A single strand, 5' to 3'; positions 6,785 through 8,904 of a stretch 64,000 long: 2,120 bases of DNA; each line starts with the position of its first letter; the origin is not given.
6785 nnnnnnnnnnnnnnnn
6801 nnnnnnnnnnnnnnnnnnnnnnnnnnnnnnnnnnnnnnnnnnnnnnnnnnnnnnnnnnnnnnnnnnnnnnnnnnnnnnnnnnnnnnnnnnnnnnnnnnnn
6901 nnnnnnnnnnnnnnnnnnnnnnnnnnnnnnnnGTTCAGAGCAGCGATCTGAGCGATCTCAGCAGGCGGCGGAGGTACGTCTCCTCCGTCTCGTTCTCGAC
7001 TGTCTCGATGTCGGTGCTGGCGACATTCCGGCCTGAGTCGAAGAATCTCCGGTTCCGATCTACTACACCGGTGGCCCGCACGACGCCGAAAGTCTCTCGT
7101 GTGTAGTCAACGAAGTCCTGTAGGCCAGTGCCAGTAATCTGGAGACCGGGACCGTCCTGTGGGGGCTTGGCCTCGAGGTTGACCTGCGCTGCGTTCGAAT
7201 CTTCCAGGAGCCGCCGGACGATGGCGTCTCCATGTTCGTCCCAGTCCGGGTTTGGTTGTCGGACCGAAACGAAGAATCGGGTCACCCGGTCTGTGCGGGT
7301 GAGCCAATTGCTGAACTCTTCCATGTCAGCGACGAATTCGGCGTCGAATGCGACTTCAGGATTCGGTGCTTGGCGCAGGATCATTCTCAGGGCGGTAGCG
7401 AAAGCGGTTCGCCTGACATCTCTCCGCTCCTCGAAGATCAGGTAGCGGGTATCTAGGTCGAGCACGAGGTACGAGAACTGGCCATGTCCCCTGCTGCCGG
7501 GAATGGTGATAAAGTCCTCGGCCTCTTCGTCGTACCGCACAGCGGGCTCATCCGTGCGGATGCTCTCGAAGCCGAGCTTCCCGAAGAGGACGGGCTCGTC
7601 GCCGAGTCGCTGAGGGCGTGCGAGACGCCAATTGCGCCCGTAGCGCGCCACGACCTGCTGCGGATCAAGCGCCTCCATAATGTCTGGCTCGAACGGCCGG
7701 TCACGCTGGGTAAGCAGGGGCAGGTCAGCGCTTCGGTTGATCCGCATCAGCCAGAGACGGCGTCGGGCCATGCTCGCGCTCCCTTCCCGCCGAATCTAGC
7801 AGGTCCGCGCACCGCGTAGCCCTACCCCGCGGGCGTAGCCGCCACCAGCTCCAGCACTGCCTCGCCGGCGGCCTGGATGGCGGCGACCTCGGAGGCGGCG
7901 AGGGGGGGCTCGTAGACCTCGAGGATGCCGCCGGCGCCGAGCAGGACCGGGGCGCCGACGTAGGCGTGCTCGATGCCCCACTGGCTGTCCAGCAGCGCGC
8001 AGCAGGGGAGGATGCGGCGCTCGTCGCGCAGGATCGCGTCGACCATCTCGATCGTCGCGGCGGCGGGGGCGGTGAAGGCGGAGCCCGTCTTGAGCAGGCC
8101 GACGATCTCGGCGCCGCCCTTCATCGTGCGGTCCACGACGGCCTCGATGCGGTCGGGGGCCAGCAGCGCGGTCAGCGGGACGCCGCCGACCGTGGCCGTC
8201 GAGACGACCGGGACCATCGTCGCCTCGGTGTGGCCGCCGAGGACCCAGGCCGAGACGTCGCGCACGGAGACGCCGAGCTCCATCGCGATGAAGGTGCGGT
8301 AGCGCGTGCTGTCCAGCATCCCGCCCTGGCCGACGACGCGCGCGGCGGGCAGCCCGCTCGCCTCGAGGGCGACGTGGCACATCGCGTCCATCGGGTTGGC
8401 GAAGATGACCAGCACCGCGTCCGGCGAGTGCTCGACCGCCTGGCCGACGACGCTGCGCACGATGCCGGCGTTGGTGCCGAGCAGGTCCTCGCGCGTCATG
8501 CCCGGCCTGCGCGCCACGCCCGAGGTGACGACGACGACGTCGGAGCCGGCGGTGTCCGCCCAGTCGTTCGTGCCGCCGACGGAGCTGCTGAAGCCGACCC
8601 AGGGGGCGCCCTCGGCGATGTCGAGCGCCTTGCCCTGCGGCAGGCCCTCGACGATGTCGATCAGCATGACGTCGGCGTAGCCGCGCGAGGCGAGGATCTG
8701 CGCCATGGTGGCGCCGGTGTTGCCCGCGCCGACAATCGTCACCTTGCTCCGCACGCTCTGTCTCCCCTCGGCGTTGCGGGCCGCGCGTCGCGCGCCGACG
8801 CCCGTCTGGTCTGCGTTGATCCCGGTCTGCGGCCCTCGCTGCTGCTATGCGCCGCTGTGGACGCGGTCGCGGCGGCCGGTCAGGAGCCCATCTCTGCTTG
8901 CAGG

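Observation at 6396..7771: Low-GC islet encoding a cytosolic 278-aa protein plus a 4-TM membrane protein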

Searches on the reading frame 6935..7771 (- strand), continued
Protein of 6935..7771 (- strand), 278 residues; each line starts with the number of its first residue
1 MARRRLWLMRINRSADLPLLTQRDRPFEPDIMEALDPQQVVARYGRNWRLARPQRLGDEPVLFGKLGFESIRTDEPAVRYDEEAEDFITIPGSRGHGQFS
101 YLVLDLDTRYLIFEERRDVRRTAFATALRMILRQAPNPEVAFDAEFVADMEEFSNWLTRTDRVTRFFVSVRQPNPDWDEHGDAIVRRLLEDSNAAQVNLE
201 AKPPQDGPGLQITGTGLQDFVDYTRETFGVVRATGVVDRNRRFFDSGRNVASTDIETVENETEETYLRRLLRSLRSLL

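Call 74: fold_search(model_id=the predicted structure, library=viral)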
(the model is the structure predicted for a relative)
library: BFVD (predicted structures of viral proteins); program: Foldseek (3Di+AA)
matches with E <= 10: 654; with E <= 0.001: 4
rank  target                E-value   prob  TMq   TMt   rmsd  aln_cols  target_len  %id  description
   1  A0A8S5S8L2            7.3e-15  1.00  0.49  0.44  10.9       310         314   11  Uncharacterized protein [Siphoviridae sp. ctylc9]
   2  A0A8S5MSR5            1.8e-13  1.00  0.43  0.43  14.9       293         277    9  Uncharacterized protein [Siphoviridae sp. ctD6g5]
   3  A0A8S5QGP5            3.0e-13  1.00  0.61  0.57   7.1       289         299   12  Uncharacterized protein [Siphoviridae sp. ctF6o6]
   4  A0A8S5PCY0            2.7e-12  1.00  0.56  0.54   8.0       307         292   13  Uncharacterized protein [Myoviridae sp. ctgr818]
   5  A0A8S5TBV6            6.6e-03  0.98  0.22  0.35   9.9       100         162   14  Uncharacterized protein (Fragment) [Myoviridae sp. ctLq07]
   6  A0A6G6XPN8            1.6e-02  0.18  0.18  0.11  19.5       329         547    6  (no name in the UniProt tables at hand)
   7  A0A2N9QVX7            1.7e-02  0.14  0.18  0.11  23.9       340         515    8  (no name in the UniProt tables at hand)
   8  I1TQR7                2.6e-02  0.18  0.18  0.15  19.2       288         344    9  (no name in the UniProt tables at hand)
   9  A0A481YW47            2.7e-02  0.15  0.20  0.17  20.6       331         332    8  Transcription factor TFIID [Marseillevirus LCMAC201]
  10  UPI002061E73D         4.1e-02  0.10  0.13  0.16  16.3       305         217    7  (no name look-up for this kind of identifier)
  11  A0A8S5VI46            4.4e-02  0.05  0.11  0.08  23.6       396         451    7  Uncharacterized protein [Siphoviridae sp. cthu813]
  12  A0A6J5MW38            4.6e-02  0.12  0.21  0.14  23.6       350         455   10  Uncharacterized protein [uncultured Caudovirales phage]
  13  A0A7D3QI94            5.2e-02  0.09  0.19  0.15  30.9       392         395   11  (no name in the UniProt tables at hand)
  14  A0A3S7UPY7            7.0e-02  0.06  0.12  0.13  18.3       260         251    8  Uncharacterized protein [Lactobacillus phage Bromius]
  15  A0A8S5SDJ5            7.4e-02  0.10  0.15  0.08  27.4       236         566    8  Tail fiber protein [Siphoviridae sp. ctnpt50]
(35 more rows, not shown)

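Call 77: find_encoding_contigs(protein=P0020, flank=6000, max_places=3)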
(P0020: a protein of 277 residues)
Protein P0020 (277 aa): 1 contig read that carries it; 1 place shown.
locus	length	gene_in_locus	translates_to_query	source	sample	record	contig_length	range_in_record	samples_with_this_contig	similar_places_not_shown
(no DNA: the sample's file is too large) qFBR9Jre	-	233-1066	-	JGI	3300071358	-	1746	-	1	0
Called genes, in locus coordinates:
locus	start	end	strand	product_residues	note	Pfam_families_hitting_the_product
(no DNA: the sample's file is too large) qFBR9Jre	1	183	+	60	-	?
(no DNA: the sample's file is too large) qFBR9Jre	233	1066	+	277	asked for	PF15931:DUF4747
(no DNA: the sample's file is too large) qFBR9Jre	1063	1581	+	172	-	-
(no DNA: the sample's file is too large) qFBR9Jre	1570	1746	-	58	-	?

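Call 78: find_encoding_contigs(protein=P0090, flank=6000, max_places=3)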
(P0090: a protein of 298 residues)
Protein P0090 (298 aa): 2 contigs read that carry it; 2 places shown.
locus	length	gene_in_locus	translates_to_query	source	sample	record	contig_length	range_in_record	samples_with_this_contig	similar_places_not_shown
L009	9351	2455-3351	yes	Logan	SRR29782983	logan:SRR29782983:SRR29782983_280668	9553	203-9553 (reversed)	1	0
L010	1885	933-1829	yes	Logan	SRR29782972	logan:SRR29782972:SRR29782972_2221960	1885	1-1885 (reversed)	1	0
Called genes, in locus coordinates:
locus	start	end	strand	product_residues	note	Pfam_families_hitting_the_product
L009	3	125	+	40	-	?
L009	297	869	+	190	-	-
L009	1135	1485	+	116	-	-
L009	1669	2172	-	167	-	-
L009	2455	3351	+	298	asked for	PF15931:DUF4747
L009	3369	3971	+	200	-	-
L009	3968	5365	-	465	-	-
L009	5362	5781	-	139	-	-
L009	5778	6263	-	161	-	-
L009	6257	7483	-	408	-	-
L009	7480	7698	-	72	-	-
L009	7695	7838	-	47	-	-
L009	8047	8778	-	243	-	-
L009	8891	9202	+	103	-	-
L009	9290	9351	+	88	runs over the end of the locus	?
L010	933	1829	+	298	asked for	PF15931:DUF4747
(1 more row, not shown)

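Call 79: find_encoding_contigs(protein=P0050, flank=6000, max_places=3)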
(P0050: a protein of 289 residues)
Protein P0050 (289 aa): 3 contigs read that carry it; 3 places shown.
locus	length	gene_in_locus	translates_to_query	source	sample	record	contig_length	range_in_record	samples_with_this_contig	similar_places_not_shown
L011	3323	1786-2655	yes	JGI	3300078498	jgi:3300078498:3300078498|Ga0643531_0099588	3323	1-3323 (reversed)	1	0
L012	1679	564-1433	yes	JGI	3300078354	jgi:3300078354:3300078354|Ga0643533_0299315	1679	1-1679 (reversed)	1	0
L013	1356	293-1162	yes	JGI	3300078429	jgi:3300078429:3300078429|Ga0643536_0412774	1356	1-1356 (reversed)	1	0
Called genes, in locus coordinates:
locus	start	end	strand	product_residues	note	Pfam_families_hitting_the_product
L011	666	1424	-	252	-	-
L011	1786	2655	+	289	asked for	PF15931:DUF4747 (weak)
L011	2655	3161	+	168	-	-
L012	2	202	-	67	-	?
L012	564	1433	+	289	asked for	PF15931:DUF4747 (weak)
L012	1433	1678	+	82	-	?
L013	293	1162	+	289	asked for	PF15931:DUF4747 (weak)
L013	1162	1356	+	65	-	?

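Call 80: find_encoding_contigs(protein=P0110, flank=6000, max_places=3)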
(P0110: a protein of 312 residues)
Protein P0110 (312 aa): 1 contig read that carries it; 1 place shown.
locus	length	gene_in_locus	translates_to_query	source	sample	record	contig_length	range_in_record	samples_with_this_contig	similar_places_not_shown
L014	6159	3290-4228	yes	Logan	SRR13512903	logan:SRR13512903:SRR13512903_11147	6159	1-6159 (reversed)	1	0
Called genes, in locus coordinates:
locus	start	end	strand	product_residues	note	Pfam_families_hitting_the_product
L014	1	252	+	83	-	?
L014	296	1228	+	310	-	PF14279:HNH_5 (weak)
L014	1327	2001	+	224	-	-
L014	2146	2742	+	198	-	-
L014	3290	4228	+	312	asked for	PF15931:DUF4747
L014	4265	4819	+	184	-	-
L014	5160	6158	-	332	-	?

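Call 81: find_encoding_contigs(protein=P0150, flank=6000, max_places=3)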
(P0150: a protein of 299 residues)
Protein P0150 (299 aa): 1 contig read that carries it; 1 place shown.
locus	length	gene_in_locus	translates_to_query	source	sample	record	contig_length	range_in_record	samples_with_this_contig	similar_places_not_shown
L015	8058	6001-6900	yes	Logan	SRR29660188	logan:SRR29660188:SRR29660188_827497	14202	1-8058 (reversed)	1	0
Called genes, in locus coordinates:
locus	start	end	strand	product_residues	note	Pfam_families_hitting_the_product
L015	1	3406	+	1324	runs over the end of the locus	PF10145:PhageMin_Tail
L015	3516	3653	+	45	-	-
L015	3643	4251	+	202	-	-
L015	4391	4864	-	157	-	-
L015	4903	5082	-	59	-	PF12728:HTH_17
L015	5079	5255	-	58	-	-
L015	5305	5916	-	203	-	-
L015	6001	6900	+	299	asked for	-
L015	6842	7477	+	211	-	-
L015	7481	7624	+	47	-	-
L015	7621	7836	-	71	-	-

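Call 87: search_protein_families(library=padloc, proteins=[P0090, P0110, P0150], max_evalue=0.1)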
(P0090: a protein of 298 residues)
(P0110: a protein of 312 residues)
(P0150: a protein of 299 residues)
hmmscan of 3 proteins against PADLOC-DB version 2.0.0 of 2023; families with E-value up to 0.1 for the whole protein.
P0090 (298 aa): 0 families

P0110 (312 aa): 0 families

P0150 (299 aa): 0 families

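Call 91: search_protein_families(library=pfam, proteins=[P0090, P0110, P0150, P0050], max_evalue=10)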
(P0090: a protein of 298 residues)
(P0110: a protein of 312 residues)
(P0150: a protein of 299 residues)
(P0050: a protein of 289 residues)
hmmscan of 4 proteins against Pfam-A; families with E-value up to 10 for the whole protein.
P0090 (298 aa): 0 families

P0110 (312 aa): 2 families
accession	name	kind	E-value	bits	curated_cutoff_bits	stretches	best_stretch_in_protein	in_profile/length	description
PF15931.10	DUF4747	-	0.0019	18.1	27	1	159-243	162-245/257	Domain of unknown function (DUF4747)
PF11815.13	DUF3336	-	0.28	11.3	25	1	144-191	13-63/138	Domain of unknown function (DUF3336)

P0150 (299 aa): 0 families

P0050 (289 aa): 0 families

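Call 104: search_protein_families(library=padloc, proteins=[L002:3675-5534:+, L007:2541-3314:-, L001:4608-5666:+], max_evalue=0.01)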
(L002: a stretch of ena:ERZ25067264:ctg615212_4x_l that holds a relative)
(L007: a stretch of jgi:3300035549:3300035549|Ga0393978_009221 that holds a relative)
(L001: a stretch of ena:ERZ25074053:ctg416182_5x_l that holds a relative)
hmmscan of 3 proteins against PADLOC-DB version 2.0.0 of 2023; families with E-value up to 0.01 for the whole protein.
L002:3675-5534:+ (619 aa): 0 families

L007:2541-3314:- (257 aa): 1 family
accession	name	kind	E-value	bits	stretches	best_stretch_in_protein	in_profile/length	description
PDLC03534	REase_II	-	9.5e-06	22.9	1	165-233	240-309/351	Type II restriction enzyme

L001:4608-5666:+ (352 aa): 0 families

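Call 107: find_related_loci(query=A1, collection=viral_contigs, flank=6000)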
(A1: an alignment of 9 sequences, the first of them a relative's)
Query A1 (278 aa) in viral_contigs; peptide patterns used: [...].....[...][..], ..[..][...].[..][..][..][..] (x = any residue, [..] = any of these).
116 stretches matched a pattern, but none encodes a relative of the query by tblastn (E <= 1e-3).

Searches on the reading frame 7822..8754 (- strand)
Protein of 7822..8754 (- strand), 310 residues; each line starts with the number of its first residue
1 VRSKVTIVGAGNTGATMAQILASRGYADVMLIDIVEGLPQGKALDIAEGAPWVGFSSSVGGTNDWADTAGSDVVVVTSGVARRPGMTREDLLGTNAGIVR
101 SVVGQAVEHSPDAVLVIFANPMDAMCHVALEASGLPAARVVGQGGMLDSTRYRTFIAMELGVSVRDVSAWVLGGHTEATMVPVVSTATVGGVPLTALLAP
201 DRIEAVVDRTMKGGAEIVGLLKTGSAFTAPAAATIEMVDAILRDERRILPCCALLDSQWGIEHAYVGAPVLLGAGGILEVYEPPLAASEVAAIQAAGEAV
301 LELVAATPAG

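Call 64: list_cluster_members(proteins=[P0001, P0010, window:7822-8754:-, window:5172-6137:+, window:1693-3678:-])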
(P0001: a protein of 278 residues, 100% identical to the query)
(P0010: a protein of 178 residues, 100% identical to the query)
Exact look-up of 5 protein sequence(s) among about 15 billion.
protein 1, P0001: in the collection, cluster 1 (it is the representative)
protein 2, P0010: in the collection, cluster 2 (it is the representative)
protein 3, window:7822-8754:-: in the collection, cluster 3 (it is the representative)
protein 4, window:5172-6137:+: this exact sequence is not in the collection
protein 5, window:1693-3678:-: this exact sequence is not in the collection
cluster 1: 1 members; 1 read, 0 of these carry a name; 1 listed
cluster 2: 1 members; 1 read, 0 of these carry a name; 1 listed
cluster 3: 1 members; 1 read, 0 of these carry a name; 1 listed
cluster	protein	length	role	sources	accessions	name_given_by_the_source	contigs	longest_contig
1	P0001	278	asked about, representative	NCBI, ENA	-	-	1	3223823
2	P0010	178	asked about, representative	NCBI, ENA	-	-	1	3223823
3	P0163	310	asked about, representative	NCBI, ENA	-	-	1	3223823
